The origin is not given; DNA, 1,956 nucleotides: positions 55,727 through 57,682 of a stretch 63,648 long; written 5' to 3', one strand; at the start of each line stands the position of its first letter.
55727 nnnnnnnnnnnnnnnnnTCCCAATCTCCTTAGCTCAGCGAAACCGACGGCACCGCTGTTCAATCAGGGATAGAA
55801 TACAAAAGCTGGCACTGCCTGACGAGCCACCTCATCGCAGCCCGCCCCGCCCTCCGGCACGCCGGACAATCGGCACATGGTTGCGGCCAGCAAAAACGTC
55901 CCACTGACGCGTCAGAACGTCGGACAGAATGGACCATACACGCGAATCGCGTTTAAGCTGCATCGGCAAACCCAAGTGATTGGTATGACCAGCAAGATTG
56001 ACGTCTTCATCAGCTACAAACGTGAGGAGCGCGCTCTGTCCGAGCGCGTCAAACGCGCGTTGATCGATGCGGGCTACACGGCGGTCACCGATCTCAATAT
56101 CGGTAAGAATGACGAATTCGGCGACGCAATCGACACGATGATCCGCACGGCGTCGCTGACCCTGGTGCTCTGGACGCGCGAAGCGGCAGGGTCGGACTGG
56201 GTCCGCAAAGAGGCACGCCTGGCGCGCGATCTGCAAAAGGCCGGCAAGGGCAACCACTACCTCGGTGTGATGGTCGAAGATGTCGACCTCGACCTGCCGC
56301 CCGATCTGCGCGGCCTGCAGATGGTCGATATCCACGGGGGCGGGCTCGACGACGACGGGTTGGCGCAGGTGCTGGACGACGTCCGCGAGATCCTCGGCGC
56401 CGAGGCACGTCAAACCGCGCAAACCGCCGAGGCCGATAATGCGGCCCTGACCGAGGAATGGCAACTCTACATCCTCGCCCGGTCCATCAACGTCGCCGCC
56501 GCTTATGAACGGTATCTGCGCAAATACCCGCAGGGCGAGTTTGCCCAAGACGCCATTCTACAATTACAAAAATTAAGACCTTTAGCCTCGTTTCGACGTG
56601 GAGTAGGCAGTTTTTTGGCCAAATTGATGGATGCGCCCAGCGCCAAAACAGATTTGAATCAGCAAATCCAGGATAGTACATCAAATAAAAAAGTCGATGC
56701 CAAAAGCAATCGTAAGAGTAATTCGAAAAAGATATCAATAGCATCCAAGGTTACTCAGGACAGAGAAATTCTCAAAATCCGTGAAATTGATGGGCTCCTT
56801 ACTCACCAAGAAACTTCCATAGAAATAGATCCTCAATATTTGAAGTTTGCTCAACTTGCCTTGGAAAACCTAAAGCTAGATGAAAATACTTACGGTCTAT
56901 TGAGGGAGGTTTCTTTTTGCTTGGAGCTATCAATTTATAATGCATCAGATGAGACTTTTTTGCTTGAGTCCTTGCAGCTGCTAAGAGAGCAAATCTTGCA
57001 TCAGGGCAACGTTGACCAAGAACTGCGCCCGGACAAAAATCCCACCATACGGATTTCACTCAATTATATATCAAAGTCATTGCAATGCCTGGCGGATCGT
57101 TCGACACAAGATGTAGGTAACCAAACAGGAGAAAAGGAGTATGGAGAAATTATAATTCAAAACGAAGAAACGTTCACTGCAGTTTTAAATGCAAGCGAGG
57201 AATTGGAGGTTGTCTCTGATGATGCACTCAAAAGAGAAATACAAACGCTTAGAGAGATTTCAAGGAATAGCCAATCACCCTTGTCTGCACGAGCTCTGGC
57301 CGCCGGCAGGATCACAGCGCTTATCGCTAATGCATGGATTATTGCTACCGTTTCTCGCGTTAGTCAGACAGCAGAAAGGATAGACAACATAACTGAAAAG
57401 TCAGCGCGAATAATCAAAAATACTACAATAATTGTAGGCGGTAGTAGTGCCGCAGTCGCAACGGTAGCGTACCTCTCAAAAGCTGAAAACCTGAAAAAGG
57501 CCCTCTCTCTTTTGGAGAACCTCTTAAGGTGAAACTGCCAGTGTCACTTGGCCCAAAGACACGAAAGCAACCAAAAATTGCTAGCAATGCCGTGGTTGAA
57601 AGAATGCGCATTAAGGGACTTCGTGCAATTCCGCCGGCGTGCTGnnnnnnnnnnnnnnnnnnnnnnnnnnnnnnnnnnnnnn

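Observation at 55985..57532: Abrupt GC drop inside the TIR gene suggests a chimeric (domain-swapped) ORF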

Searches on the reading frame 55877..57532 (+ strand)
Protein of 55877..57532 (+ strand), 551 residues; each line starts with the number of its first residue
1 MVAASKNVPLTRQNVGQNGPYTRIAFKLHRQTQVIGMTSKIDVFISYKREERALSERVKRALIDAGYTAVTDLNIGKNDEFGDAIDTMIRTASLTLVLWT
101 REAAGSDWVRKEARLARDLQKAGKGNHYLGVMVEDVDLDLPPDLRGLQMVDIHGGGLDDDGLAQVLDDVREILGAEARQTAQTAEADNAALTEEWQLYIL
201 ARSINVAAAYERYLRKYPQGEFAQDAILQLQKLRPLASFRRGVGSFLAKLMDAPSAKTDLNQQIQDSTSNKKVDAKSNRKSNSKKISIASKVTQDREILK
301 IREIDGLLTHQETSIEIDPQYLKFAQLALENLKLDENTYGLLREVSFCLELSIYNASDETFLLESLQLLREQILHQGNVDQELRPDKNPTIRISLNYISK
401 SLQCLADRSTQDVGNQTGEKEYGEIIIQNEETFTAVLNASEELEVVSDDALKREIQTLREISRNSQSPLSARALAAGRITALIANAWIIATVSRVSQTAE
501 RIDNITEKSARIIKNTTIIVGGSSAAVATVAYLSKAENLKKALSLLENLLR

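Call 4: search_protein_families(library=pfam, proteins=[window:55985-57532:+], max_evalue=1)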
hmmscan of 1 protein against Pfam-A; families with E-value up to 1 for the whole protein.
window:55985-57532:+ (515 aa): 2 families
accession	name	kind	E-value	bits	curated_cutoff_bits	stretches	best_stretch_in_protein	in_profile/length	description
PF13676.11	TIR_2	-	6.3e-19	69.1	28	1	7-129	1-121/122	TIR domain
PF08937.16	ThsB_TIR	-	0.0067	17.2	21.2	1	42-98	45-96/100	Thoeris protein ThsB, TIR-like domain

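Call 5: find_homologous_proteins(query=window:55985-57529:+, max_evalue=0.001)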
Query window:55985-57529:+ (515 aa): 35 proteins with E <= 0.001 among 8000 candidates.
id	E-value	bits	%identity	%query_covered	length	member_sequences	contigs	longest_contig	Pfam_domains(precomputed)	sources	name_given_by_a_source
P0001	0.0e+0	1092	100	100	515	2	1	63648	PF13676.12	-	-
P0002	5.2e-91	324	75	41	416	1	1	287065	PF12799.14,PF13676.12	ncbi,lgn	ncbi:MAG: TIR domain-containing protein [Pseudomonadota bacterium]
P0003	3.8e-90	321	76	40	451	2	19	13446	PF13676.12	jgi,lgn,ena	jgi:hypothetical protein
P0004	2.1e-89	319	71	42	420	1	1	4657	PF13180.13,PF13676.12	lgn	-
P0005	3.6e-88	315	75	40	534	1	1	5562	PF13676.12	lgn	-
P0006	4.9e-88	314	74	40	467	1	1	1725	PF12799.14,PF13676.12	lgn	-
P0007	2.5e-87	312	71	42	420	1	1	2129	PF13180.13,PF13676.12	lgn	-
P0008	3.5e-86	308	72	40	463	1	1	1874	PF12799.14,PF13676.12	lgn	-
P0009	6.6e-85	304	73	40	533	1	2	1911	PF13676.12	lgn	-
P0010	1.8e-84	303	72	40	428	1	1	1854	PF13180.13,PF13676.12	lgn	-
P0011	4.5e-84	301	72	40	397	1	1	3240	PF13676.12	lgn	-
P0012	7.0e-83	297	71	40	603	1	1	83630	PF23598.2,PF12799.14,PF13676.12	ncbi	-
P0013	1.3e-81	293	71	40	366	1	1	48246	PF13676.12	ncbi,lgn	ncbi:MAG: toll/interleukin-1 receptor domain-containing protein [Sulfitobacter sp.]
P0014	4.7e-75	272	64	40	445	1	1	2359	PF13676.12,PF01471.24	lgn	-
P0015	3.8e-60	222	56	42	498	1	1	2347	PF13676.12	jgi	jgi:hypothetical protein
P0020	6.5e-55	205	52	40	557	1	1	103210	PF13676.12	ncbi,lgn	ncbi:MAG: TIR domain-containing protein [Pseudomonadota bacterium]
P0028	2.9e-27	114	38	41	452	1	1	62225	PF01582.26,PF13676.12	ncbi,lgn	ncbi:MAG: TIR domain-containing protein [Pseudomonadota bacterium]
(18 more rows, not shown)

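Call 6: search_protein_families(library=padloc, proteins=[window:55985-57529:+], max_evalue=0.1)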
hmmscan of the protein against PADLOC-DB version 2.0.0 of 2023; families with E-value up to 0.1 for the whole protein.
window:55985-57529:+ (515 aa): 2 families
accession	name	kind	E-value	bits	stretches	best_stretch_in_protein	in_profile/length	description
PDLC02012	SAVED5--SAVED_TIR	-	1.1e-05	22.8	1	6-84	15-95/404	-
PDLC01301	Cas5b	-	0.035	12.3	0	421-511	66-155/168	CAS-I-B; effector_G5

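Call 7: search_protein_families(library=ncbifam, proteins=[window:55985-57529:+], max_evalue=0.1)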
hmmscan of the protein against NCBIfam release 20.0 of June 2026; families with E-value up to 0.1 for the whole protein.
window:55985-57529:+ (515 aa): 2 families
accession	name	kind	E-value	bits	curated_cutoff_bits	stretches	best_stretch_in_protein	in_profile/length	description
NF058526.1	Thoeris_type3_ThcB4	equivalog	0.0004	19.3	220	1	7-81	130-206/375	Thoeris type III anti-phage system protein ThcB4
TIGR04268.1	FxSxx-COOH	equivalog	0.069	13.4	28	0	106-140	1-32/44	FxSxx-COOH cyclophane-containing RiPP peptide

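Call 13: find_encoding_contigs(protein=P0002, flank=8000, max_places=3)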
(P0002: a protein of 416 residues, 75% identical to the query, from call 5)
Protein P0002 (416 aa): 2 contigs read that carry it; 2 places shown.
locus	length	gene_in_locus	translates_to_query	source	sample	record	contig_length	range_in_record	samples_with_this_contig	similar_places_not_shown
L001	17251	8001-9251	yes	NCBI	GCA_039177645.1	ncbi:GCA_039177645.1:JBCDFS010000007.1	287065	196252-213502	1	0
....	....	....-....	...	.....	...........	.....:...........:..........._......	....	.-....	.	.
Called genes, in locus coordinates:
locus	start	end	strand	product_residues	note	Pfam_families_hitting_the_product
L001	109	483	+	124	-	-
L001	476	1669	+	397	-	-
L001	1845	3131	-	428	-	PF10129:OpgC_C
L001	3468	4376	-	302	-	PF00535:Glycos_transf_2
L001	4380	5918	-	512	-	PF04715:, PF00425:Chorismate_bind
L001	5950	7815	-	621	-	PF13623:SurA_N_2, PF13624:SurA_N_3, PF09312:SurA_N (faint), PF13145:Rotamase_2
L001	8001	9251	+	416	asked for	PF13676:TIR_2, PF12799:LRR_4 (faint)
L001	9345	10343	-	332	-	PF00248:Aldo_ket_red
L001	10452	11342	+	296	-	PF00126:HTH_1, PF03466:LysR_substrate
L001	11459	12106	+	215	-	-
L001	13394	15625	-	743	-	PF00512:HisKA, PF02518:HATPase_c, PF00072:Response_reg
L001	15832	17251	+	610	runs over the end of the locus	PF13555:AAA_29 (faint), PF00005:ABC_tran, PF01926:MMR_HSR1 (faint), PF02367:TsaE (faint), PF02463:SMC_N (faint), PF13175:AAA_15 (faint), PF00005:ABC_tran, PF16326:ABC_tran_CTD, +5 more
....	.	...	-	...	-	?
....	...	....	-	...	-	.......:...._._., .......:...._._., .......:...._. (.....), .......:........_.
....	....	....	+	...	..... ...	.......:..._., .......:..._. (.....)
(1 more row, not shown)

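Call 14: find_encoding_contigs(protein=P0013, flank=8000, max_places=3)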
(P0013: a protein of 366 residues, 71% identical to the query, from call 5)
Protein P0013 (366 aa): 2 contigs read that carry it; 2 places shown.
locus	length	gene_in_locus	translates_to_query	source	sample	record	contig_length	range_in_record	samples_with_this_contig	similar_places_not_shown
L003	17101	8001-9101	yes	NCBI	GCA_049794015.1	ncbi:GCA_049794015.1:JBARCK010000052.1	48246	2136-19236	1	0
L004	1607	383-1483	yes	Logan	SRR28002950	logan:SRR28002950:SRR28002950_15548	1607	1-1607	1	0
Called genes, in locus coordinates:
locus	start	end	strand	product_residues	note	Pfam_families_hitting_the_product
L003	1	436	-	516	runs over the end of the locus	PF06527:TniQ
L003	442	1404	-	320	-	PF05621:TniB, PF13401:AAA_22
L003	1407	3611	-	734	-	-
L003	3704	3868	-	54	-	-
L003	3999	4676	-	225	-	-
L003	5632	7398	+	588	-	-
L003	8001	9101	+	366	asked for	PF13676:TIR_2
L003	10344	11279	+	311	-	-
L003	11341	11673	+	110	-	-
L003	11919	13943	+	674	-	PF12161:HsdM_N, PF02384:N6_Mtase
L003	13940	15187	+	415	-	PF01420:Methylase_S (weak)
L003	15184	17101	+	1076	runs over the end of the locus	PF04313:HSDR_N, PF00270:DEAD (weak), PF04851:ResIII, PF18766:SWI2_SNF2, PF22679:T1R_D3-like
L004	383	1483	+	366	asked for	PF13676:TIR_2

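Call 15: find_encoding_contigs(protein=P0012, flank=8000, max_places=3)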
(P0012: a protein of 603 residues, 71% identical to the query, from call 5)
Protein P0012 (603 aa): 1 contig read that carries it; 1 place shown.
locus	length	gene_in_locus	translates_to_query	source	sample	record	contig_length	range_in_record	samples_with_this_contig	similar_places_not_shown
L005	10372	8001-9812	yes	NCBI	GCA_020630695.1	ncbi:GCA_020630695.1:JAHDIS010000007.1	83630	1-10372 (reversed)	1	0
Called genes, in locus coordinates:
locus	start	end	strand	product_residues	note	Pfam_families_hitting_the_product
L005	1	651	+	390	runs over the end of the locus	PF00108:Thiolase_N, PF02803:Thiolase_C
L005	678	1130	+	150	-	PF01590:GAF, PF13185:GAF_2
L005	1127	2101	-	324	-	PF02915:Rubrerythrin, PF01988:VIT1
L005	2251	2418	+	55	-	-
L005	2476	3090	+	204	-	PF00440:TetR_N, PF14246:TetR_C_7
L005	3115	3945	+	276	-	PF00756:Esterase, PF00326:Peptidase_S9 (weak)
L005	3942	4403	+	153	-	PF02639:DUF188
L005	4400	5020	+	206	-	PF00702:Hydrolase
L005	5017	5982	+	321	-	PF00561:Abhydrolase_1, PF01738:DLH (faint), PF12146:Hydrolase_4, PF12695:Abhydrolase_5 (faint), PF12697:Abhydrolase_6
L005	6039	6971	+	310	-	PF03547:Mem_trans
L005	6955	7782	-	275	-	PF02310:B12-binding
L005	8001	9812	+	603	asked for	PF13676:TIR_2, PF12799:LRR_4 (faint), PF23598:LRR_14 (weak)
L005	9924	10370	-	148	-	?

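Call 38: predict_structure(alignment_id=A1)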
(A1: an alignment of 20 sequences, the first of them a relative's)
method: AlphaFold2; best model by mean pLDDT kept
length: 515 residues; sequences in the alignment: 20
mean_pLDDT: 65.3   pTM: 0.44
mean pLDDT of the five models: 65.3, 65.1, 63.8, 63.2, 61.0
residues with pLDDT >= 90: 137; 70-90: 95; 50-70: 109; < 50: 174
segments of 3 or more residues with pLDDT < 50: 215-232, 268-288, 295-298, 318-320, 380-388, 400-416, 425-515
pLDDT, mean of each block of 10 residues (from residue 1): 78 93 94 80 73 93 95 94 94 96 90 92 96 90 79 88 90 95 91 89 57 45 45 52 65 65 56 39 47 50 61 53 67 77 73 76 74 60 47 54 41 48 46 38 33 28 28 30 31 30 42 34
secondary structure, 60 per line:
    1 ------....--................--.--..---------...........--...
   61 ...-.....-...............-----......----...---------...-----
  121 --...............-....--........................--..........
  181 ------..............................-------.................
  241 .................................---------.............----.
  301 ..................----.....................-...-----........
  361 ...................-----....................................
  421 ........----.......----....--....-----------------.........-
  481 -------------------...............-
elements in order: E7-10 H13-28 H45-55 E58-63 H65-69 H71-85 E91-96 E113-115 H123-137 H145-168 H171-180 H187-216 H224-273 H283-295 H300-318 H323-343 H353-379 H385-428 H433-439 E444-447 E450-453 H471-479 H500-514

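Call 43: fold_search(model_id=the predicted structure, library=pdb)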
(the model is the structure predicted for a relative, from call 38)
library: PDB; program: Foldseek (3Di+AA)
matches with E <= 10: 974; with E <= 0.001: 19
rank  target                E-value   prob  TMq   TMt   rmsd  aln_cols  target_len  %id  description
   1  8qlo_A                2.2e-05  1.00  0.25  0.29   3.5       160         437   21  CryoEM structure of the apo SPARTA (BabAgo/TIR-APAZ) complex (released 2024-01-31)
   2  8oz6_A                4.5e-05  1.00  0.24  0.30   3.7       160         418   21  cryoEM structure of SPARTA complex ligand-free (released 2023-08-16)
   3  8qlp_E                8.9e-05  1.00  0.24  0.29   6.0       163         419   23  CryoEM structure of the RNA/DNA bound SPARTA (BabAgo/TIR-APAZ) tetrameric complex (released 2024-01-31)
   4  8qlp_M                2.0e-04  1.00  0.24  0.29   6.0       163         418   23  CryoEM structure of the RNA/DNA bound SPARTA (BabAgo/TIR-APAZ) tetrameric complex (released 2024-01-31)
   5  8isy_B                2.5e-04  1.00  0.24  0.28   3.5       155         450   19  Cryo-EM structure of free-state Crt-SPARTA (released 2023-10-18)
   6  7s2z_C                3.1e-04  1.00  0.24  0.66   3.3       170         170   14  Crystal structure of the E100A mutant TIR domain from the grapevine disease resistance protein RUN1 bound to NAD (released 2021-10-13)
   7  8i88_C                3.8e-04  1.00  0.24  0.29   3.7       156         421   18  Cryo-EM structure of TIR-APAZ/Ago-gRNA complex (released 2023-07-05)
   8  7s2z_A                4.3e-04  1.00  0.17  0.45  12.0       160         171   14  Crystal structure of the E100A mutant TIR domain from the grapevine disease resistance protein RUN1 bound to NAD (released 2021-10-13)
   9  8i87_C                5.2e-04  1.00  0.24  0.30   3.6       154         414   18  Cryo-EM structure of TIR-APAZ/Ago-gRNA-DNA complex (released 2023-07-19)
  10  8i87_G                5.5e-04  1.00  0.24  0.30   4.3       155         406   17  Cryo-EM structure of TIR-APAZ/Ago-gRNA-DNA complex (released 2023-07-19)
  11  7s2z_B                5.5e-04  1.00  0.19  0.51  11.4       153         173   14  Crystal structure of the E100A mutant TIR domain from the grapevine disease resistance protein RUN1 bound to NAD (released 2021-10-13)
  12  8spo_A                6.5e-04  1.00  0.24  0.30   5.3       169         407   20  Tetramerized activation of MapSPARTA bound with NAD+ (released 2023-08-23)
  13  7rx1_A                6.5e-04  1.00  0.19  0.53  11.5       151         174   16  Crystal structure of the TIR domain from the grapevine disease resistance protein RUN1 (released 2021-10-13)
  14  8qlp_A                6.8e-04  1.00  0.24  0.30   3.9       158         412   22  CryoEM structure of the RNA/DNA bound SPARTA (BabAgo/TIR-APAZ) tetrameric complex (released 2024-01-31)
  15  8fex_A                7.6e-04  1.00  0.24  0.29   3.6       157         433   20  Inactivate state of Maribacter polysiphoniae Argonuate (short pAgo system) (released 2023-08-23)
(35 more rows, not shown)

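Call 61: find_encoding_contigs(protein=P0001, flank=2000, max_places=5)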
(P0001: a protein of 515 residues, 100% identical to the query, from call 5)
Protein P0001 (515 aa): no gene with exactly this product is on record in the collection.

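Call 62: find_encoding_contigs(protein=window:55877-57532:+, flank=3000, max_places=5)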
Protein window:55877-57532:+ (551 aa): no gene with exactly this product is on record in the collection.
